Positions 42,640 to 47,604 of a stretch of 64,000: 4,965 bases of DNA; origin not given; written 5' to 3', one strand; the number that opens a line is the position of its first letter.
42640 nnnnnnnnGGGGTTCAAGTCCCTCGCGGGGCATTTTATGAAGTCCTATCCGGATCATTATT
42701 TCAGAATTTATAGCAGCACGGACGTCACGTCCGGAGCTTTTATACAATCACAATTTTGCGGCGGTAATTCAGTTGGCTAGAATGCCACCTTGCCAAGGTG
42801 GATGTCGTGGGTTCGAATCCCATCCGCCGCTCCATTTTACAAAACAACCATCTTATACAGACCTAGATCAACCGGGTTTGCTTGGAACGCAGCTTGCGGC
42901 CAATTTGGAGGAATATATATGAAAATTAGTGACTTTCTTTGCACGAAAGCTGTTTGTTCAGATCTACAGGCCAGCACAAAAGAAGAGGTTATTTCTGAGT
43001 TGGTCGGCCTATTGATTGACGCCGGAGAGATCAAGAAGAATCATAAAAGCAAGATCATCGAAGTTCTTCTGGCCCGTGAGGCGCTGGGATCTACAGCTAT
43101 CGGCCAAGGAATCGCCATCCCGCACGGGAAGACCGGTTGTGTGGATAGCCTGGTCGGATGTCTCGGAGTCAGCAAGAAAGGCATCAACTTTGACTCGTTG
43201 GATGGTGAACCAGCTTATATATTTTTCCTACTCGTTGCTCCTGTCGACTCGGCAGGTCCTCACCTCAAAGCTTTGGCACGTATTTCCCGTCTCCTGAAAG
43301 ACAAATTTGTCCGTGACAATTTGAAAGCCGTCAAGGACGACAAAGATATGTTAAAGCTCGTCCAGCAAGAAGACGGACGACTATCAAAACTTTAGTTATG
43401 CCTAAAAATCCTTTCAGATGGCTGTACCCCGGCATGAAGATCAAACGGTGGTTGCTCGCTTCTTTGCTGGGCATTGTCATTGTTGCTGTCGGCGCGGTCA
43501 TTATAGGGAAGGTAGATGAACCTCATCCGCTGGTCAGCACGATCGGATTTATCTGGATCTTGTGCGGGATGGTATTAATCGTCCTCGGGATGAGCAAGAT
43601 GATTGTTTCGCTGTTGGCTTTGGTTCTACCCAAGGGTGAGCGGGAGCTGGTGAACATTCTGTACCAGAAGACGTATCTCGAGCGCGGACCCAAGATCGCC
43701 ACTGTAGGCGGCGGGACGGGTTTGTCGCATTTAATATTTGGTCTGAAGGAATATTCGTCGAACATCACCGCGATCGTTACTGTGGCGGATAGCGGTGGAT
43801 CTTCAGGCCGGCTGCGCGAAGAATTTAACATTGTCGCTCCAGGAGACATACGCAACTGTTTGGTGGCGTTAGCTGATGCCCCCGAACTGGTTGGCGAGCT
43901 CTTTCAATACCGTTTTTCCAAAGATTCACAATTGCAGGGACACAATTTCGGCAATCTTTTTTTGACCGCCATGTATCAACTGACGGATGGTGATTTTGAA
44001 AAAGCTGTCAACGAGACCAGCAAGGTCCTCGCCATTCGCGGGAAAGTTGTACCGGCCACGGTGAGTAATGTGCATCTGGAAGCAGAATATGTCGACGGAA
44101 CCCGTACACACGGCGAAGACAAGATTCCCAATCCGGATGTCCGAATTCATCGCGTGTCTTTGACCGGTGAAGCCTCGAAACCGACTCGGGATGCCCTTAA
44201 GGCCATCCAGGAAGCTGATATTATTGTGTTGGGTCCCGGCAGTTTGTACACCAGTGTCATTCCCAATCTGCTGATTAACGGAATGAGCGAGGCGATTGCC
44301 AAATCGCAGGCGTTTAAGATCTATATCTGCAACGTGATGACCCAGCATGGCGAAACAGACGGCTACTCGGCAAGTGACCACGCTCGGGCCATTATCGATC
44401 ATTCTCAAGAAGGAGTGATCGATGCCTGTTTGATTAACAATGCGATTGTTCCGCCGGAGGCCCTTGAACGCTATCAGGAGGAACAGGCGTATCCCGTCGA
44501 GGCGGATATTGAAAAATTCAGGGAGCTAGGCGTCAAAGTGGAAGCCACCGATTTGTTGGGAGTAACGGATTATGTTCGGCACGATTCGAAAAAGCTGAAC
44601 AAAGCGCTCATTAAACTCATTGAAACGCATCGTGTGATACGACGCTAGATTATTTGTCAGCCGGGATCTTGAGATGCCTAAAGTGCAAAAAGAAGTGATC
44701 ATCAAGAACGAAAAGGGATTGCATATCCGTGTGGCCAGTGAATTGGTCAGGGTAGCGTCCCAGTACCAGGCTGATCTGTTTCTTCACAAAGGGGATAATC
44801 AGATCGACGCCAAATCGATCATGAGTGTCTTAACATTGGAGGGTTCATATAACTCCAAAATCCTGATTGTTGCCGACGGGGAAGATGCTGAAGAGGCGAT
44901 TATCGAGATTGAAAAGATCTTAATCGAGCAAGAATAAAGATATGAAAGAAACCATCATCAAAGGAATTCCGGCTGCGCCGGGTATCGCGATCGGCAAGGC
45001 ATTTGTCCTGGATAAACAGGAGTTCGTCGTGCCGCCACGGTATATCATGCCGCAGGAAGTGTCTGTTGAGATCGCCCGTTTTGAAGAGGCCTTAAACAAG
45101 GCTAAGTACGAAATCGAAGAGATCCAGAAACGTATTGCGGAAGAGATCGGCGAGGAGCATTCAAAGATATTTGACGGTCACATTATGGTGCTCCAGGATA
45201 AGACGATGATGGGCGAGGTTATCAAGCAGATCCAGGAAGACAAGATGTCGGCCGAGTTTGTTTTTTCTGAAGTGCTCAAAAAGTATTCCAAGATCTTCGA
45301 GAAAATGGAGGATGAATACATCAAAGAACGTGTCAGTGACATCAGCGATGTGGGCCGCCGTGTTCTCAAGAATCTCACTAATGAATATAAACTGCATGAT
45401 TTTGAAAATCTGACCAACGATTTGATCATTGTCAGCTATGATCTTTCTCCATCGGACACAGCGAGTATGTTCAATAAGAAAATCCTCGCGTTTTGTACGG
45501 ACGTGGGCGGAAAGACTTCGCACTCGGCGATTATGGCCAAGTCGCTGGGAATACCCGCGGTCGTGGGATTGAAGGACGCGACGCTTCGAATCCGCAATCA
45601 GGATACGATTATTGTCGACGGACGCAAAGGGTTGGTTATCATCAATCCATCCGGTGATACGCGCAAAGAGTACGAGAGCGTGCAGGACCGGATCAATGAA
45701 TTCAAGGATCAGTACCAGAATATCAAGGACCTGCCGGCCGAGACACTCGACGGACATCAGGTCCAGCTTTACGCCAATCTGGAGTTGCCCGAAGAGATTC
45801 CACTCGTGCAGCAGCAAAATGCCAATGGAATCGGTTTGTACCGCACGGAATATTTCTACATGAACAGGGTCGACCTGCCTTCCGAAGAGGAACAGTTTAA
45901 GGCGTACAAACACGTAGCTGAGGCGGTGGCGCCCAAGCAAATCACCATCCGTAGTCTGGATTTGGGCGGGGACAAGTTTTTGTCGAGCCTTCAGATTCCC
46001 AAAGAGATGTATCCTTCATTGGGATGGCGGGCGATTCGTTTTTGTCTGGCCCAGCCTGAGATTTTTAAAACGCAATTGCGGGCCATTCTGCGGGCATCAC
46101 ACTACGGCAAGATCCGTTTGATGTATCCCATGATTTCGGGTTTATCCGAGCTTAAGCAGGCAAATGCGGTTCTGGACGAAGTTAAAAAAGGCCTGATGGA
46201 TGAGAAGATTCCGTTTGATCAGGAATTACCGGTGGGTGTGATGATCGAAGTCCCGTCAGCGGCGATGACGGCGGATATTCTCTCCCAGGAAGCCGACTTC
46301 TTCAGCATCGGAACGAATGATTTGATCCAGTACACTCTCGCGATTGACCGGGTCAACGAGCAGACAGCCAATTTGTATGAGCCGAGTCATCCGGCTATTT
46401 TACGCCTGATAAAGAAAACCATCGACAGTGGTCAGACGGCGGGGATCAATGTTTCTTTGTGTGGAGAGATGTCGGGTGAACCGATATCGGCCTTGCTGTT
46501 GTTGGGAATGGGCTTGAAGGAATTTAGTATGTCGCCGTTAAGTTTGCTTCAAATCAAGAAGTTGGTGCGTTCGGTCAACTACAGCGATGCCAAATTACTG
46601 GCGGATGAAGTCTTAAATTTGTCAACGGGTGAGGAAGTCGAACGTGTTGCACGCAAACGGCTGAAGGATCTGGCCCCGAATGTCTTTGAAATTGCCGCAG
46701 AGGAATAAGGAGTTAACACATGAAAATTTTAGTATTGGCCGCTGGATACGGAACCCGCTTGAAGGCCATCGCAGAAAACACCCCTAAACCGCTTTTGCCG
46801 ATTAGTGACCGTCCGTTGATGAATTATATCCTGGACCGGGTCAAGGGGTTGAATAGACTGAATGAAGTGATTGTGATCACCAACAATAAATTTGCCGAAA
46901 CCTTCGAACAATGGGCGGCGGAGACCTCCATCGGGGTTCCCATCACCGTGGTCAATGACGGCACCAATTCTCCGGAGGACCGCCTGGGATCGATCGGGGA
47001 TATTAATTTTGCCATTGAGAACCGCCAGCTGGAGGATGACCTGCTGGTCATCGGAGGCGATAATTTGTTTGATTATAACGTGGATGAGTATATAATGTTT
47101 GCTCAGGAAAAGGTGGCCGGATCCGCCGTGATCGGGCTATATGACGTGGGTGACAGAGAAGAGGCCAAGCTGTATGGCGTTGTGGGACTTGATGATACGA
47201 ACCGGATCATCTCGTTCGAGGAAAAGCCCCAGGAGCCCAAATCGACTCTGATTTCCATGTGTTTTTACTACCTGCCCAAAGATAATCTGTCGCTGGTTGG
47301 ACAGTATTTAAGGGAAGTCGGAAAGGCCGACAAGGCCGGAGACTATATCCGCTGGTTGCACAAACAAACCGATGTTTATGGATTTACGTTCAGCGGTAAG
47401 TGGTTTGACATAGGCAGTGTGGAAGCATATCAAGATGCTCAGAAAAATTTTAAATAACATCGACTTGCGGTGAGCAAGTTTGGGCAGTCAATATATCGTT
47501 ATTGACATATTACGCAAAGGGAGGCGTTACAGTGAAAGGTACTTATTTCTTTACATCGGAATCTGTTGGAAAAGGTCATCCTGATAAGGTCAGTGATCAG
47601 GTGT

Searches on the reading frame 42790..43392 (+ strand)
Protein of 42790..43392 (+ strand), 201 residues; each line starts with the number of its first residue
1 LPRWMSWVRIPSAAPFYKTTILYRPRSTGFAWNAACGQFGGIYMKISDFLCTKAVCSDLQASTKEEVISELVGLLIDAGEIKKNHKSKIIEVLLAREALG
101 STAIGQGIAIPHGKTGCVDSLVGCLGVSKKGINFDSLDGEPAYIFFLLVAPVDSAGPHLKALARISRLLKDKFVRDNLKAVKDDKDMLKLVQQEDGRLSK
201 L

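Call 45: search_protein_families(library=pfam, proteins=[window:42790-43392:+], max_evalue=0.0001)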
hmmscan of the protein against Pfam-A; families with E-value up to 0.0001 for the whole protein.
window:42790-43392:+ (201 aa): 1 family
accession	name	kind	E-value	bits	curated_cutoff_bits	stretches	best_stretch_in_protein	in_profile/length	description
PF00359.27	PTS_EIIA_2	-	4e-32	111.6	27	1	53-193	6-143/144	Phosphoenolpyruvate-dependent sugar phosphotransferase system, EIIA 2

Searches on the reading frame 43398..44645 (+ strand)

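Call 45: search_protein_families(library=pfam, proteins=[window:43398-44645:+], max_evalue=0.0001)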
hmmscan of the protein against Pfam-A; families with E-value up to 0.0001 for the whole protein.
window:43398-44645:+ (416 aa): 1 family
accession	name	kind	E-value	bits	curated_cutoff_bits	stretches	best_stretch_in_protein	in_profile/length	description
PF01933.23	CofD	-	1.3e-114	382.7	30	1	100-387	1-290/290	2-phospho-L-lactate transferase CofD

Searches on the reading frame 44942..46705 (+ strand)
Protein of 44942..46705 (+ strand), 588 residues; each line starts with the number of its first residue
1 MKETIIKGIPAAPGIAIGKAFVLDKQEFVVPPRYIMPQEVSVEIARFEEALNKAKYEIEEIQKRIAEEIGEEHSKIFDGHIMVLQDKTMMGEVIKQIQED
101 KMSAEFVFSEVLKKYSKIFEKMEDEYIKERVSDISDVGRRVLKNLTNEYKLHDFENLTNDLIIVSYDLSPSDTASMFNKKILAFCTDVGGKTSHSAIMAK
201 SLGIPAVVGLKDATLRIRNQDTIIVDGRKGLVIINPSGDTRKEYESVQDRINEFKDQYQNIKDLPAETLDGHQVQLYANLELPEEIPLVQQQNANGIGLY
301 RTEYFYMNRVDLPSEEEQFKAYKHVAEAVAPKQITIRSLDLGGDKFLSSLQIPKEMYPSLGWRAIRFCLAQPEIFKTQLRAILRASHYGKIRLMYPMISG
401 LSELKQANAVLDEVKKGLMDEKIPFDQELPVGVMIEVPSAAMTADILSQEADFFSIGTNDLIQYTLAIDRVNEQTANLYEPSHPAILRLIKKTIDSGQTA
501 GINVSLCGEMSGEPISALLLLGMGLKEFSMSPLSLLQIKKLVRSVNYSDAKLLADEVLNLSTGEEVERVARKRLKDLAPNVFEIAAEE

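Call 45: search_protein_families(library=pfam, proteins=[window:44942-46705:+], max_evalue=0.0001)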
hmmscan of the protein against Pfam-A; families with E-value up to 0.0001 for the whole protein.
window:44942-46705:+ (588 aa): 3 families
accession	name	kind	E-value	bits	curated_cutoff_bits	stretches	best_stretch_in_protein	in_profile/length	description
PF02896.24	PEP-utilizers_C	-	1.7e-110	369.2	22.8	1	256-546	2-292/293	PEP-utilising enzyme, PEP-binding domain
PF05524.18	PEP-utilisers_N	-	7.8e-35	120.1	24.4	1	7-130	1-121/121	PEP-utilising enzyme, N-terminal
PF00391.29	PEP-utilizers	-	1.3e-23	82.8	23.1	1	160-230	4-72/72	PEP-utilising enzyme, mobile domain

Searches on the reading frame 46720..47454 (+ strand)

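Call 45: search_protein_families(library=pfam, proteins=[window:46720-47454:+], max_evalue=0.0001)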
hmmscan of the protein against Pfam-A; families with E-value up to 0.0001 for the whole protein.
window:46720-47454:+ (245 aa): 3 families
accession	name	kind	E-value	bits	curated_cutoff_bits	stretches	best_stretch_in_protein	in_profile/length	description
PF00483.29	NTP_transferase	-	2.9e-37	129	21.2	1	4-243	3-241/245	Nucleotidyl transferase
PF12804.13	NTP_transf_3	-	2.2e-09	38.2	27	1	4-115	2-96/160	MobA-like NTP transferase domain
PF01128.25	IspD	-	2.2e-05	24.8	27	1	2-83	2-76/221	2-C-methyl-D-erythritol 4-phosphate cytidylyltransferase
